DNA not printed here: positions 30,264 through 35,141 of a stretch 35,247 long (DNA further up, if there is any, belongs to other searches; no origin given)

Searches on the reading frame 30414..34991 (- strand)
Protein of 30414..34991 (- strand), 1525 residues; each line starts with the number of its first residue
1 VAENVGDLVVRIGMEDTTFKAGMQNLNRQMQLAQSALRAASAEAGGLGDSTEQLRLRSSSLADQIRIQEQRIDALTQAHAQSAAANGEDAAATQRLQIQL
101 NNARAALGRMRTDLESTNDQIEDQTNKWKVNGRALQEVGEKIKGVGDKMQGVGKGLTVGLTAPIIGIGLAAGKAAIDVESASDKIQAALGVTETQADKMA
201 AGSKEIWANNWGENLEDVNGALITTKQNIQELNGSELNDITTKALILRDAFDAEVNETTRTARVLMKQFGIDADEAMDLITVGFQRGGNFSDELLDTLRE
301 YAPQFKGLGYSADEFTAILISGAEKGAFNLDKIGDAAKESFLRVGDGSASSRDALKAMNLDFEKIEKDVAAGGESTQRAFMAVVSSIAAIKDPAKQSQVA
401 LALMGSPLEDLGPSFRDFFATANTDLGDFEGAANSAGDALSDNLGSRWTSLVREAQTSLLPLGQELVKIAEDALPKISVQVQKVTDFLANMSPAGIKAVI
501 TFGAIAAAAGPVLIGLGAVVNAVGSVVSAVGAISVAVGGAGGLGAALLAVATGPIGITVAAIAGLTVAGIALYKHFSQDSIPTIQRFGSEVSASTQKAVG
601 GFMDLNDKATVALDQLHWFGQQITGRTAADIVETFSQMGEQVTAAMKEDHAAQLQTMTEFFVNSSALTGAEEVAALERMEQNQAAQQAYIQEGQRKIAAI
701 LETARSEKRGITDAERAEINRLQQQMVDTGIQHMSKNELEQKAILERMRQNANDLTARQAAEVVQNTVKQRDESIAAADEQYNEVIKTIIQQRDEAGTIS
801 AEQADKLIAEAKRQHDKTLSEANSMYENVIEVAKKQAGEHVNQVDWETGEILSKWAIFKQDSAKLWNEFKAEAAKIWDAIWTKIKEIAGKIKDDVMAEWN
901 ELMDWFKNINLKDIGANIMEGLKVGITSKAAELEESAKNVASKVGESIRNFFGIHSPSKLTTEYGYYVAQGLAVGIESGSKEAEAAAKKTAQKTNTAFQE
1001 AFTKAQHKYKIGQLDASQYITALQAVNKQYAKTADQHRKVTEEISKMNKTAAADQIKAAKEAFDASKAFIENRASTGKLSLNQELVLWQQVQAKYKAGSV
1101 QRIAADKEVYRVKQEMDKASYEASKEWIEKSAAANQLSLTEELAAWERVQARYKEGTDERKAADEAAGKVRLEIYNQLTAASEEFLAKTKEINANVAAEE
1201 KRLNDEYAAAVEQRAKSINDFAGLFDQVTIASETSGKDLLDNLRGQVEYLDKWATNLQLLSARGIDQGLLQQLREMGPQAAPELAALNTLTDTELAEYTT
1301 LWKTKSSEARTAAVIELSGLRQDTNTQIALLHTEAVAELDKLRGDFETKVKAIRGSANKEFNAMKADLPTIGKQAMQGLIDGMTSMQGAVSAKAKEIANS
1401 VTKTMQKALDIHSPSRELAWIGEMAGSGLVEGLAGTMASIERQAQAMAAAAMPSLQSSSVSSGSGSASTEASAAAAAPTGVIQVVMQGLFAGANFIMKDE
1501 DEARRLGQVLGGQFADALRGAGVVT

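Call 57: search_protein_families(library=phrogs, proteins=[window:30414-34991:-], max_evalue=0.00001)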
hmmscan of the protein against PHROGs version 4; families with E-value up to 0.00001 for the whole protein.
window:30414-34991:- (1525 aa): 26 families (the best 25 are shown)
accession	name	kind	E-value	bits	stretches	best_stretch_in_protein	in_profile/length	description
phrog_1533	-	tail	1.6e-188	630.2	2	98-899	169-1002/1688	tail length tape measure protein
phrog_1272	-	tail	8.8e-142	475.5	3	11-909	81-819/1606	tail length tape measure protein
phrog_5218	-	unknown function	8.5e-97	326.8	4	85-899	153-998/1599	-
phrog_1293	-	tail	2.5e-64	218.8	2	458-913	473-957/1424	tail length tape measure protein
phrog_58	-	tail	6.2e-58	198.2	3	1-577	170-650/1544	tail length tape measure protein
phrog_167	-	tail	1.3e-41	143.4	2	82-907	195-993/1555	tail length tape measure protein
phrog_4704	-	tail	4e-39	135.8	1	1-206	4-250/625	tail length tape measure protein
phrog_28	-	tail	6.9e-39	135.2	1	21-1274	131-1200/1228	tail length tape measure protein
phrog_1686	-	tail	1.8e-38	133.1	3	1344-1454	1026-1138/1224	tail length tape measure protein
phrog_991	-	tail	8.9e-36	124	1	28-1059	128-943/1966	tail length tape measure protein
phrog_5493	-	tail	2.3e-34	119.9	2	332-1055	466-1087/1102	tail length tape measure protein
phrog_305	-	tail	1.5e-31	110.9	2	397-1083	310-840/1001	tail length tape measure protein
phrog_1204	-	tail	1.5e-30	106.9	2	1357-1485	1280-1404/1483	tail protein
phrog_36058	-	unknown function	4.4e-25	89.2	1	692-875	141-324/766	-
phrog_5755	-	tail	7.7e-25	88.8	1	61-434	157-499/541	tail length tape measure protein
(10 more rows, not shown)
